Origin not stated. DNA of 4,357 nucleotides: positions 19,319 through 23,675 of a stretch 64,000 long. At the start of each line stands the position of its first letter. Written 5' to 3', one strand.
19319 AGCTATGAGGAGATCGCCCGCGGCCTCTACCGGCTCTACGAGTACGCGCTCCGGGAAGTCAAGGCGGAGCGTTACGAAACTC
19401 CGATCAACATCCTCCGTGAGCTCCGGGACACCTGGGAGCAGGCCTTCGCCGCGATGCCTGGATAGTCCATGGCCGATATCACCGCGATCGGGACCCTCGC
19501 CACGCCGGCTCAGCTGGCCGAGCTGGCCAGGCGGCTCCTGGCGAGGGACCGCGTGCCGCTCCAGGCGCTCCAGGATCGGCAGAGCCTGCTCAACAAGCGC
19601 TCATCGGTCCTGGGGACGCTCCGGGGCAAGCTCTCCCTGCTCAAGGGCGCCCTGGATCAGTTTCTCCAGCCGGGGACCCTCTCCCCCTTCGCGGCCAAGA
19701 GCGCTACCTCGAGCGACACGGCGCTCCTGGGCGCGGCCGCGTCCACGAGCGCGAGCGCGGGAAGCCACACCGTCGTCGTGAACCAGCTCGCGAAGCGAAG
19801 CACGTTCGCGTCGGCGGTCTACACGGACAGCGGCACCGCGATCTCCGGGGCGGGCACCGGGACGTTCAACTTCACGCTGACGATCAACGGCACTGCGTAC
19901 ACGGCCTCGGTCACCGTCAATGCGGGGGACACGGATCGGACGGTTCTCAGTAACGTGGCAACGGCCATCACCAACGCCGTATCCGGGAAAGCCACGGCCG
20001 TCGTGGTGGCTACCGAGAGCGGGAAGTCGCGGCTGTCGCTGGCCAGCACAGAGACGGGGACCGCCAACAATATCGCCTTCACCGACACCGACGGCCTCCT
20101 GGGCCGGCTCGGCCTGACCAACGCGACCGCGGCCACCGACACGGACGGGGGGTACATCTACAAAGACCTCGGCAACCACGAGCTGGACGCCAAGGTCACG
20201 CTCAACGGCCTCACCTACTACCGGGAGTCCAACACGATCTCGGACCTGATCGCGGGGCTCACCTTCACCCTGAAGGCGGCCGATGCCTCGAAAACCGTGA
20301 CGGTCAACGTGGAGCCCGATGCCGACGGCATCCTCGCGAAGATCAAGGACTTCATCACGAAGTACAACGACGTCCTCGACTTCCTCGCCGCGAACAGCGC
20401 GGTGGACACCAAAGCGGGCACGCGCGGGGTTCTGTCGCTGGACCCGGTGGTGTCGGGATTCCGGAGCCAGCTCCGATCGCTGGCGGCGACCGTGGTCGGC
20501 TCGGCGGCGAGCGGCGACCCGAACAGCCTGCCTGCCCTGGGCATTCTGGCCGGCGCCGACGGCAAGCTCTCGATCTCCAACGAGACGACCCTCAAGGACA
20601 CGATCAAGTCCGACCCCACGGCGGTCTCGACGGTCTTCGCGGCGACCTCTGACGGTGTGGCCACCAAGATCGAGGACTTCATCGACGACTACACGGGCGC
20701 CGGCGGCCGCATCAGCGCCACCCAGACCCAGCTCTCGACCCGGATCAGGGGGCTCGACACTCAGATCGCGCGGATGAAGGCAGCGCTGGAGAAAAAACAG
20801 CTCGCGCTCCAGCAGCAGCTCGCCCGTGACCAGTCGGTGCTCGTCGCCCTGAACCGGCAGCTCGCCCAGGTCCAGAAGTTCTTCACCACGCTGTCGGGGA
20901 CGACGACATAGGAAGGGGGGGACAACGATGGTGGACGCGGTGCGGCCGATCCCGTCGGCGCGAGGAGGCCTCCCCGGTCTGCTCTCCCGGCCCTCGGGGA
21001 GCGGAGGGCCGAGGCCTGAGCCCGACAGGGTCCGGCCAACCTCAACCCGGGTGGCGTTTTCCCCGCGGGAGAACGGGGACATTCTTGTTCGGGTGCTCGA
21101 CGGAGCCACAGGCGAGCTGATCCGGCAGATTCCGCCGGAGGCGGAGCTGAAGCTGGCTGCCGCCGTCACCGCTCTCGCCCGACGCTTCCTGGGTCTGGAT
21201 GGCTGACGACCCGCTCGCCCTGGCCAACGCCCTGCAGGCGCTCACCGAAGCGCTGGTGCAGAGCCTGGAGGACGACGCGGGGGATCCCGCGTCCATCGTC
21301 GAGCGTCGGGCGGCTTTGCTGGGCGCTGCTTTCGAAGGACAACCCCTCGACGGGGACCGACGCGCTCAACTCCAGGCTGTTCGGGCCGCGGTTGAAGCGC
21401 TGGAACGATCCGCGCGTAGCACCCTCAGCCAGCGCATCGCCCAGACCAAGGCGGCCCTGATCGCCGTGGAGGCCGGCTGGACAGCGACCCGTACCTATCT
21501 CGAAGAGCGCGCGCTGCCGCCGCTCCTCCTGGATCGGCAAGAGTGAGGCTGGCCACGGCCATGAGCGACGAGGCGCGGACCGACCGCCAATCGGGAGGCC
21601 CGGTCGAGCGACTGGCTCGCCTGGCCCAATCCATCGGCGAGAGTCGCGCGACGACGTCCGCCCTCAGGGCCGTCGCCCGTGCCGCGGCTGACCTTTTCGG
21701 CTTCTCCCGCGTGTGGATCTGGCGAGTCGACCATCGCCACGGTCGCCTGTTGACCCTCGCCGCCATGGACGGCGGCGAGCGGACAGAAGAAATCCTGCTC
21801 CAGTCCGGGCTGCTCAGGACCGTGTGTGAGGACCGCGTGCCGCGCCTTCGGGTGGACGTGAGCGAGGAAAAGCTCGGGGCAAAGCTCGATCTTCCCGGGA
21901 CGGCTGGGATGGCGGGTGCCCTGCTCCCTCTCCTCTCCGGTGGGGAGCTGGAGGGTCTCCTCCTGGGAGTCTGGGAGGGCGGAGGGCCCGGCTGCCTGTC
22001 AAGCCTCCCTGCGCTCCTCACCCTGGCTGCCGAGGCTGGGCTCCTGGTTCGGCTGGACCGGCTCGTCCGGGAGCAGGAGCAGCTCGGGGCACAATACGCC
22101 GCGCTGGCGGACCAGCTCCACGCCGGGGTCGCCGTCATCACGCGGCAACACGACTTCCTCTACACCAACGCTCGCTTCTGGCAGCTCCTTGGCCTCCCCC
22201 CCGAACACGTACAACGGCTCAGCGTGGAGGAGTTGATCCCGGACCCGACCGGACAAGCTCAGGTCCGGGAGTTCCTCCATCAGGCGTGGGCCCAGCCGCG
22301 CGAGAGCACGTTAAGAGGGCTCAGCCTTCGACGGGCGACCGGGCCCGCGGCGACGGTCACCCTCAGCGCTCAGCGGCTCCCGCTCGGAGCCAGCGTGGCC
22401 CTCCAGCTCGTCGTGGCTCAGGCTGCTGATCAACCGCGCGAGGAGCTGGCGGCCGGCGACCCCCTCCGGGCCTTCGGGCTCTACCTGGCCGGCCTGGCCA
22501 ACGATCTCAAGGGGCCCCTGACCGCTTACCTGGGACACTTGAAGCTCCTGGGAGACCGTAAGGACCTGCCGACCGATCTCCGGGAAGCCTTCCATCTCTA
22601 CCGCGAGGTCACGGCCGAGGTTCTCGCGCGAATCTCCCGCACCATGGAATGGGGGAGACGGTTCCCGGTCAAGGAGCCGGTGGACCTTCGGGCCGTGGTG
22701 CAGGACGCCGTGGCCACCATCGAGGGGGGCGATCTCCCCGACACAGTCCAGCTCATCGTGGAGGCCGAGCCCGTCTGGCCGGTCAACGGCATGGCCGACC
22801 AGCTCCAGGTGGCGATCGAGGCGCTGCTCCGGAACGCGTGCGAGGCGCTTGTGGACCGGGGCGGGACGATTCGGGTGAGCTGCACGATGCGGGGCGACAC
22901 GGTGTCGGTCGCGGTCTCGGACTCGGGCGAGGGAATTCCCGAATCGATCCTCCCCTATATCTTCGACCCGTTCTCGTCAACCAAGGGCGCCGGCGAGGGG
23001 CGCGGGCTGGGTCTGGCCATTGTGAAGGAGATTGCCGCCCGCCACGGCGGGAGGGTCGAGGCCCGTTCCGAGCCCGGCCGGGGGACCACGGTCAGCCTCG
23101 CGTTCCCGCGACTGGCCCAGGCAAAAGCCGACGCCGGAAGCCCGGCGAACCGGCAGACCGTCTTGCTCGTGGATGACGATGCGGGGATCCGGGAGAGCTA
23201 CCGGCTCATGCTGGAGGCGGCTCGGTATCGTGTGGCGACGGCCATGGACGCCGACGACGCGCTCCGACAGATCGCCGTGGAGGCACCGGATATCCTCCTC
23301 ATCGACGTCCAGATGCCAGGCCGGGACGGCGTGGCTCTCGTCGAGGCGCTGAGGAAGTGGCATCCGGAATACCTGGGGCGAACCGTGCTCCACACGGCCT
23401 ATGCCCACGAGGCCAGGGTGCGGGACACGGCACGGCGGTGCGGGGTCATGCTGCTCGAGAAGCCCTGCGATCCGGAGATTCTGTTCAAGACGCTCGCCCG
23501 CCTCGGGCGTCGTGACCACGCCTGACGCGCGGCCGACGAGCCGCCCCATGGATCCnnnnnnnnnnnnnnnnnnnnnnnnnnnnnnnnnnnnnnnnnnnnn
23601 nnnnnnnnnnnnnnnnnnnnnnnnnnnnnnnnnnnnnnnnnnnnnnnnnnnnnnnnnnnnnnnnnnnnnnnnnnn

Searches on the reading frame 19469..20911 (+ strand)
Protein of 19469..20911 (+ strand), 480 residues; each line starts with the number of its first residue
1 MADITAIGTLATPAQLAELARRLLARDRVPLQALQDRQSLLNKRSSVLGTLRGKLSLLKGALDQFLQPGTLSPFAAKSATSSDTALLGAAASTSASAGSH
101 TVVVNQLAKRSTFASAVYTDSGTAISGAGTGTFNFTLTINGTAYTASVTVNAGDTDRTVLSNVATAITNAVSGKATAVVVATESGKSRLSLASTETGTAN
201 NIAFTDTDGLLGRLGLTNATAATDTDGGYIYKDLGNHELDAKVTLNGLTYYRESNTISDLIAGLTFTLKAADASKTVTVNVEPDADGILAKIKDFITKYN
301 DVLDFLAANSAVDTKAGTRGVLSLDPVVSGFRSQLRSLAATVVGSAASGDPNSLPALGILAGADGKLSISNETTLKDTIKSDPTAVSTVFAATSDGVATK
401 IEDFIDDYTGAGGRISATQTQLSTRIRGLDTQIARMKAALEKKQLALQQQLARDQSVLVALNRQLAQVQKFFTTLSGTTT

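Call 49: search_protein_families(library=pfam, proteins=[window:19469-20911:+], max_evalue=0.01)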
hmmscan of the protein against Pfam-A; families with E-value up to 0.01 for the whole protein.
window:19469-20911:+ (480 aa): 3 families
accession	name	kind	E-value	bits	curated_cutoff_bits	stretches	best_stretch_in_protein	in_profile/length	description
PF07195.17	FliD_C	-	2e-42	145.7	25.4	1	240-452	3-225/236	Flagellar hook-associated protein 2 C-terminus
PF02465.23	FliD_N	-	8.1e-16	58.9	24.8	1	17-110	6-96/97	Flagellar hook-associated protein 2 N-terminus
PF25443.1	ANG-1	-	0.004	17.7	28.5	1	414-470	25-81/105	ANG-1-like domain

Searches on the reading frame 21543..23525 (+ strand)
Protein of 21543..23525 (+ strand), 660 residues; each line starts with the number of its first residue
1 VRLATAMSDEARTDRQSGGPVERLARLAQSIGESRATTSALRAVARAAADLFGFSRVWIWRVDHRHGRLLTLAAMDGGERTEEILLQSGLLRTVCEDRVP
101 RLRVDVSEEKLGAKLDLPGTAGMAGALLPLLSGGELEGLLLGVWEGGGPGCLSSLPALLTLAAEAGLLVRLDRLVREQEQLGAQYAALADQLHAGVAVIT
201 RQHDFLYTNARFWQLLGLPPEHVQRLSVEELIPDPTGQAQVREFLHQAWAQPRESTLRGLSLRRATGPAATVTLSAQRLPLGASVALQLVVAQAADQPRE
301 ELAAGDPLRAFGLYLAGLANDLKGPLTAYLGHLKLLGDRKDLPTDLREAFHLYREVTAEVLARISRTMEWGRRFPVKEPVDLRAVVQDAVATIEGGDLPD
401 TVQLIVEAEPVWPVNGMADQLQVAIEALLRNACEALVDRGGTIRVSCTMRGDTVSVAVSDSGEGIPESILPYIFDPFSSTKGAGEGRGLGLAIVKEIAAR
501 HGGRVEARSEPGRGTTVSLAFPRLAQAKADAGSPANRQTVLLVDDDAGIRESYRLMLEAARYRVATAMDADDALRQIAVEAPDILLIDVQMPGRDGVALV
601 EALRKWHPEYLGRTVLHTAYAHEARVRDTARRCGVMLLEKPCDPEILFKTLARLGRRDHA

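Call 28: find_homologous_proteins(query=window:21543-23525:+, max_evalue=1e-40)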
Query window:21543-23525:+ (660 aa): 33 proteins with E <= 1e-40 among 8000 candidates.
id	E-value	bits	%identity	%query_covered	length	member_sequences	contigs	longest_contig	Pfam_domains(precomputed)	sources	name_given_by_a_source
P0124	0.0e+0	1429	100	99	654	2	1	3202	PF13581.13,PF02518.32,PF00989.32,PF00072.31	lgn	-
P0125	1.0e-287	974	71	100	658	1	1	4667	PF13188.14,PF13581.13,PF02518.32,PF00989.32,PF00072.31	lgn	-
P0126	5.3e-262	889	70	93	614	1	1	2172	PF13581.13,PF02518.32,PF00989.32,PF00072.31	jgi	jgi:signal transduction histidine kinase/ActR/RegA family two-component response regulator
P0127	4.9e-253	860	65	98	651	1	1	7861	PF13581.13,PF02518.32,PF00072.31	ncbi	ncbi:MAG: ATP-binding protein [Candidatus Methylomirabilia bacterium]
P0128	5.6e-248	843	65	93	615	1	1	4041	PF02518.32,PF00072.31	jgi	jgi:signal transduction histidine kinase/CheY-like chemotaxis protein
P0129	1.3e-129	452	51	73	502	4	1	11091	PF13188.14,PF13581.13,PF08448.17,PF02518.32,PF00989.32,PF00072.31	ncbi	-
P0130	8.6e-126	439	51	73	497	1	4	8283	PF13188.14,PF13581.13,PF08448.17,PF02518.32,PF00072.31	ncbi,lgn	-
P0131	9.2e-125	436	50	73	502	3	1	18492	PF13581.13,PF08448.17,PF02518.32,PF00072.31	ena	-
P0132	9.4e-124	432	49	73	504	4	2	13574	PF13188.14,PF13581.13,PF08448.17,PF02518.32,PF00072.31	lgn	-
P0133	9.9e-124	432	49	72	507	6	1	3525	PF13581.13,PF02518.32,PF00072.31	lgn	-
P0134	4.7e-122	427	50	72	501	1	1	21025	PF13581.13,PF02518.32,PF00072.31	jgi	jgi:signal transduction histidine kinase/CheY-like chemotaxis protein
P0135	9.4e-122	426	49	71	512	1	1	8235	PF13188.14,PF13581.13,PF02518.32,PF00072.31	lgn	-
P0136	1.6e-121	425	49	72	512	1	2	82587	PF13581.13,PF02518.32,PF00072.31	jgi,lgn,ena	-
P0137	1.6e-120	422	47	72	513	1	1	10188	PF13581.13,PF02518.32,PF00072.31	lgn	-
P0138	2.1e-119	418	49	72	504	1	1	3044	PF13188.14,PF13581.13,PF02518.32,PF00072.31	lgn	-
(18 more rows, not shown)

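Call 29: find_encoding_contigs(protein=P0125, flank=8000, max_places=3)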
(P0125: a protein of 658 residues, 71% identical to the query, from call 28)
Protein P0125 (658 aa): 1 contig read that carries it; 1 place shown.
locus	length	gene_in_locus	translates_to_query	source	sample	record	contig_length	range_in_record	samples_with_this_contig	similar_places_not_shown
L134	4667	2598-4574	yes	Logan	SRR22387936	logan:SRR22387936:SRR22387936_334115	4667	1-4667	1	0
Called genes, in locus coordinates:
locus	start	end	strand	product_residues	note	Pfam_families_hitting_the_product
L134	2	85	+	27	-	?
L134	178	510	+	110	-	PF02561:FliS (weak)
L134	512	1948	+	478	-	PF02465:FliD_N, PF07195:FliD_C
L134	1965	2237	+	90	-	PF03646:FlaG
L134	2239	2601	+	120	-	-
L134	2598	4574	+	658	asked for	PF13188:PAS_8 (faint), PF00989:PAS (weak), PF02518:HATPase_c, PF13581:HATPase_c_2 (faint), PF00072:Response_reg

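Call 30: find_encoding_contigs(protein=P0127, flank=8000, max_places=3)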
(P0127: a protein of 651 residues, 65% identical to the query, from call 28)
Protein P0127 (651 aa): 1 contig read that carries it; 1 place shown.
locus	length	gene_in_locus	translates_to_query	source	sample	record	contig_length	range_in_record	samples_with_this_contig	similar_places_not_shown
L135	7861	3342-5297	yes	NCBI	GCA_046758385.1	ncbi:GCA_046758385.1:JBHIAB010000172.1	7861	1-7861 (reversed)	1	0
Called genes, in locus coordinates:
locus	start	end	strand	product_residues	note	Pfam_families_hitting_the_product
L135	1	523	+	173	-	PF00700:Flagellin_C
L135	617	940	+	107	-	PF02561:FliS (weak)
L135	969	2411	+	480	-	PF02465:FliD_N, PF07195:FliD_C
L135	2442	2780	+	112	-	-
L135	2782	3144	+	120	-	-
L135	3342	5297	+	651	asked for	PF13581:HATPase_c_2 (weak), PF02518:HATPase_c, PF00072:Response_reg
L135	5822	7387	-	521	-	PF13428:TPR_14 (faint), PF13524:Glyco_trans_1_2, PF00515:TPR_1 (faint), PF07719:TPR_2 (faint), PF13181:TPR_8 (faint)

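Call 31: find_encoding_contigs(protein=P0128, flank=8000, max_places=3)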
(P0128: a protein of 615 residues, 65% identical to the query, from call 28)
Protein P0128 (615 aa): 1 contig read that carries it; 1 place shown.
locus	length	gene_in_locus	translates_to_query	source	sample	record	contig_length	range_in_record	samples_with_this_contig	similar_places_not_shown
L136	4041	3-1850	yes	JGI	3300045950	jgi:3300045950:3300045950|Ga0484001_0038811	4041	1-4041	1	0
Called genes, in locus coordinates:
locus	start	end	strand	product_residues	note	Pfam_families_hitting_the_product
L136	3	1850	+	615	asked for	PF02518:HATPase_c, PF00072:Response_reg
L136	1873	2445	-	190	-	PF05685:Uma2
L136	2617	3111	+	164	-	-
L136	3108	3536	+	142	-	PF05168:HEPN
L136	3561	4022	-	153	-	-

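Call 49: search_protein_families(library=pfam, proteins=[L136:3108-3536:+, L136:3561-4022:-, L135:5822-7387:-], max_evalue=0.01)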
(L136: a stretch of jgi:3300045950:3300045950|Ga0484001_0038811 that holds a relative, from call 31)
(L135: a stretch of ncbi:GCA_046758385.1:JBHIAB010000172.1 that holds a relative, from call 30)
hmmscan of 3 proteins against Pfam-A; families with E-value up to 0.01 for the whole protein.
L136:3108-3536:+ (142 aa): 1 family
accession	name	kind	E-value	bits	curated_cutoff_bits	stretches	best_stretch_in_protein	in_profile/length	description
PF05168.19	HEPN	-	7.7e-17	62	22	1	8-129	2-113/117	HEPN domain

L136:3561-4022:- (153 aa): 1 family
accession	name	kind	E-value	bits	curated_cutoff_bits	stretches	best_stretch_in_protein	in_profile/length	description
PF05721.19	PhyH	-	0.0072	17.1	22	0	2-72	128-202/213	Phytanoyl-CoA dioxygenase (PhyH)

L135:5822-7387:- (521 aa): 10 families
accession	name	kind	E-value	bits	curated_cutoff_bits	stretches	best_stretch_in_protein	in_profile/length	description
PF13524.12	Glyco_trans_1_2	-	3.9e-22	79.2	25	1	104-228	3-143/144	Glycosyl transferase-like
PF13428.12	TPR_14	-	4.2e-08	33.5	23.5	0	448-486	7-44/44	Tetratricopeptide repeat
PF07719.23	TPR_2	-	2.4e-07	30.8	27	0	408-433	1-26/34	Tetratricopeptide repeat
PF13181.12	TPR_8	-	3.9e-06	27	25.7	0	408-432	1-25/34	Tetratricopeptide repeat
PF00515.34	TPR_1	-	1.1e-05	25.5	27.8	0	408-435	1-28/34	Tetratricopeptide repeat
PF13432.12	TPR_16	-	0.00014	22.7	32.7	0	313-362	13-62/65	Tetratricopeptide repeat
PF14559.12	TPR_19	-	0.00074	20.2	25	0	455-495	3-43/68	Tetratricopeptide repeat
PF13424.12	TPR_12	-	0.0023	18.5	30.1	0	404-435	41-72/77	Tetratricopeptide repeat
PF13414.12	TPR_11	-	0.004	17.3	26.8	0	455-470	6-21/42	TPR repeat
PF13176.12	TPR_7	-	0.0048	17.3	27.9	0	410-430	1-21/36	Tetratricopeptide repeat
